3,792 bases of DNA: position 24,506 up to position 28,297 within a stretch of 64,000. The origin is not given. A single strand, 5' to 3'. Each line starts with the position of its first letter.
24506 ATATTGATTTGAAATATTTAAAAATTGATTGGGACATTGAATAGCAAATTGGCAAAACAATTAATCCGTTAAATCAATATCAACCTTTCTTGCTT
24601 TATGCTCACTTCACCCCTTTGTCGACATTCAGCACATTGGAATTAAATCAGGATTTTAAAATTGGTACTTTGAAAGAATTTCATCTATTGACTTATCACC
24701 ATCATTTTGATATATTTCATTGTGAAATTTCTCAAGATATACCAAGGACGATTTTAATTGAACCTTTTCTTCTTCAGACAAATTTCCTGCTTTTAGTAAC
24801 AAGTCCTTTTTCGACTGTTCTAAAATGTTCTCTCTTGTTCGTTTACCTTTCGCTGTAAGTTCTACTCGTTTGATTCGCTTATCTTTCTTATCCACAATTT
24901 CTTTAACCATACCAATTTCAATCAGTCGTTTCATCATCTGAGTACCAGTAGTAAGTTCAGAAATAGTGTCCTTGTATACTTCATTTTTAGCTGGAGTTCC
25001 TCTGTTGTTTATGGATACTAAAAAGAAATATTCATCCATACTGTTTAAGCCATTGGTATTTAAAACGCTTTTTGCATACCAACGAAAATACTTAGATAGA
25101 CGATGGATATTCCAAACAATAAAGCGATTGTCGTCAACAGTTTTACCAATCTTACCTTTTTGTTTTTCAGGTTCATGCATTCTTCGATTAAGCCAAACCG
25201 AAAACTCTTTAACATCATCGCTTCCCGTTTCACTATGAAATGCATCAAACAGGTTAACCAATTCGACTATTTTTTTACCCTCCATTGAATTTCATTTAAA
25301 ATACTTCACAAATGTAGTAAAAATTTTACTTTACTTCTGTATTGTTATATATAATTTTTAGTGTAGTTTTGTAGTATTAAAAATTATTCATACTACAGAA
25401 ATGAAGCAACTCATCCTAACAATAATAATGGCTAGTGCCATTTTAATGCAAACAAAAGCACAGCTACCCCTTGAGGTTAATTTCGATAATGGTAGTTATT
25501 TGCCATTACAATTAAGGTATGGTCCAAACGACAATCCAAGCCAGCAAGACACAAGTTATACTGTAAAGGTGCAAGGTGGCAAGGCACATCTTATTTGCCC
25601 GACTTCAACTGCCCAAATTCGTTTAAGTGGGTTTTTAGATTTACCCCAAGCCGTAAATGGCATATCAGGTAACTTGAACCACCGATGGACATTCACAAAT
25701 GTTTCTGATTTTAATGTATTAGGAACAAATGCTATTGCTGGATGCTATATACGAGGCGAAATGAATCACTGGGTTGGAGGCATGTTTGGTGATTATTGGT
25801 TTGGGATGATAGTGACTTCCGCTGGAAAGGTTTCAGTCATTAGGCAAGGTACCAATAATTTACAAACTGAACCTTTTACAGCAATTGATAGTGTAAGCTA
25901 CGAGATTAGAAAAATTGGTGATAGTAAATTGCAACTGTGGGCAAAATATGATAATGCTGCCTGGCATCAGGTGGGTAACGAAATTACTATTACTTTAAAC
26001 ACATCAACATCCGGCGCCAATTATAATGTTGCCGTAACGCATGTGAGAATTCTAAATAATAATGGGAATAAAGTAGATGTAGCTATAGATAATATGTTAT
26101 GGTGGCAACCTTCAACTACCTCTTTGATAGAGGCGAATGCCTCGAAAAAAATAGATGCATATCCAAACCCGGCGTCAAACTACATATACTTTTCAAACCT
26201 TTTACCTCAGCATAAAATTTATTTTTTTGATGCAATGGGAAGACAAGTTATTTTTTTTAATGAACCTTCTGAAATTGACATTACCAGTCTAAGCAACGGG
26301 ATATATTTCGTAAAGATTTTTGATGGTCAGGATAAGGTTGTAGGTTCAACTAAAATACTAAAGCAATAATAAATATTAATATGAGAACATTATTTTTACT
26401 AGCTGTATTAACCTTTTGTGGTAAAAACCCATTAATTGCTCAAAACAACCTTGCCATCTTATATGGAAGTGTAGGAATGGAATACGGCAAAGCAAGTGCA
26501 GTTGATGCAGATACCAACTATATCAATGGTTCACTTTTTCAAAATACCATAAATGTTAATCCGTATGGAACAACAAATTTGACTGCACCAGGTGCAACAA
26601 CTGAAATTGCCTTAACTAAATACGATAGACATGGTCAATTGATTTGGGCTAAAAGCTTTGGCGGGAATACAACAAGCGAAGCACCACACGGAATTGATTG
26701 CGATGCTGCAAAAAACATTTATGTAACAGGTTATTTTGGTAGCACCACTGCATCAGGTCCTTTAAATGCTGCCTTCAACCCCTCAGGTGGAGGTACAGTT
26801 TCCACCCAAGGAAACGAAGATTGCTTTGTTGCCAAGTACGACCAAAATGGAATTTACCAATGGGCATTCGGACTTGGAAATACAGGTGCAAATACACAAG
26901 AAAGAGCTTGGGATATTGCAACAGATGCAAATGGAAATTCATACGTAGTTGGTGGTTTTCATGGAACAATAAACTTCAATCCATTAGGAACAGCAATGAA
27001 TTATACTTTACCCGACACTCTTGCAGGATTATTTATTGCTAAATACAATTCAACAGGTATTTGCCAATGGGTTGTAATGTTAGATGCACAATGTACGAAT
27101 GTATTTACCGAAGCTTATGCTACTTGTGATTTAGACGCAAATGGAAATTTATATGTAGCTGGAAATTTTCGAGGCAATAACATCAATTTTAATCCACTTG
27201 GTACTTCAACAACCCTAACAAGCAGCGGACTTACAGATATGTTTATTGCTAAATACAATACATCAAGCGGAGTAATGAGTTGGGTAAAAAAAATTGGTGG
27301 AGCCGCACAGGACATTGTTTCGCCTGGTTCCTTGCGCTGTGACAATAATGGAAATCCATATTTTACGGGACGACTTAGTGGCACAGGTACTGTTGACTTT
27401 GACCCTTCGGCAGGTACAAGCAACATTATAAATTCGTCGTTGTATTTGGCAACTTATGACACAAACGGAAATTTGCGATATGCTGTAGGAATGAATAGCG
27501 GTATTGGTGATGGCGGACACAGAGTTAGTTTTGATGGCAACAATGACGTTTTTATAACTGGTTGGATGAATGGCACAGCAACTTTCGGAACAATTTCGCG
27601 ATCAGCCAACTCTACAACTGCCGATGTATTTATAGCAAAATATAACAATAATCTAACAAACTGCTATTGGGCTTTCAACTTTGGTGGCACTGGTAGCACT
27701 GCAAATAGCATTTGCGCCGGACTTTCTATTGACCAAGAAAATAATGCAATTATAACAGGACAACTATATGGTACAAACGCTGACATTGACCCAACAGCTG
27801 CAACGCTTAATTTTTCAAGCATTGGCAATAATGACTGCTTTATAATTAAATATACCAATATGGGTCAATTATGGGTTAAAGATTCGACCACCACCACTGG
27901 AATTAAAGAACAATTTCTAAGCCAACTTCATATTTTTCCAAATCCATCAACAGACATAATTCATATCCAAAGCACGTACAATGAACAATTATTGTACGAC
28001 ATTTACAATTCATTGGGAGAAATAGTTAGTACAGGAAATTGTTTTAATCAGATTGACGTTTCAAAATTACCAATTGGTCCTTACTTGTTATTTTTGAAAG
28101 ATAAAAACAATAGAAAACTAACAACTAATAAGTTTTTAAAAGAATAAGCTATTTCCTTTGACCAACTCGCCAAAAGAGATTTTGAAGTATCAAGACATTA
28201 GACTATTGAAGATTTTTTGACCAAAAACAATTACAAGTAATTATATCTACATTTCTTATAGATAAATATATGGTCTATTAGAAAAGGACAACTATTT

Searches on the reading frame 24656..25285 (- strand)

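Call 80: search_protein_families(library=pfam, proteins=[window:24656-25285:-], max_evalue=0.00001)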
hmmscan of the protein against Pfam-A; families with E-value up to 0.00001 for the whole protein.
window:24656-25285:- (209 aa): 1 family
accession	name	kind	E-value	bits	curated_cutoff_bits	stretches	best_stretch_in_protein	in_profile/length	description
PF13463.12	HTH_27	-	7.1e-06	26.7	22.2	0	89-147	9-68/68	Winged helix DNA-binding domain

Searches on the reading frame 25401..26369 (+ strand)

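Call 80: search_protein_families(library=pfam, proteins=[window:25401-26369:+], max_evalue=0.00001)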
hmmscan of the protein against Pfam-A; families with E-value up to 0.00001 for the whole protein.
window:25401-26369:+ (322 aa): 1 family
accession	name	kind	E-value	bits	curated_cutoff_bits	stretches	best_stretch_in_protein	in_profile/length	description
PF18962.6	Por_Secre_tail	-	2.4e-11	44.2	27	1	254-316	2-71/75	Secretion system C-terminal sorting domain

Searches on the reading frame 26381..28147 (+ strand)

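Call 80: search_protein_families(library=pfam, proteins=[window:26381-28147:+], max_evalue=0.00001)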
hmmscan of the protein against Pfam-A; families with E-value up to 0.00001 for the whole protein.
window:26381-28147:+ (588 aa): 1 family
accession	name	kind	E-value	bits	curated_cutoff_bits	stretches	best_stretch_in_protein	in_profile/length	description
PF18962.6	Por_Secre_tail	-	5.4e-10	39.9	27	1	518-579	1-69/75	Secretion system C-terminal sorting domain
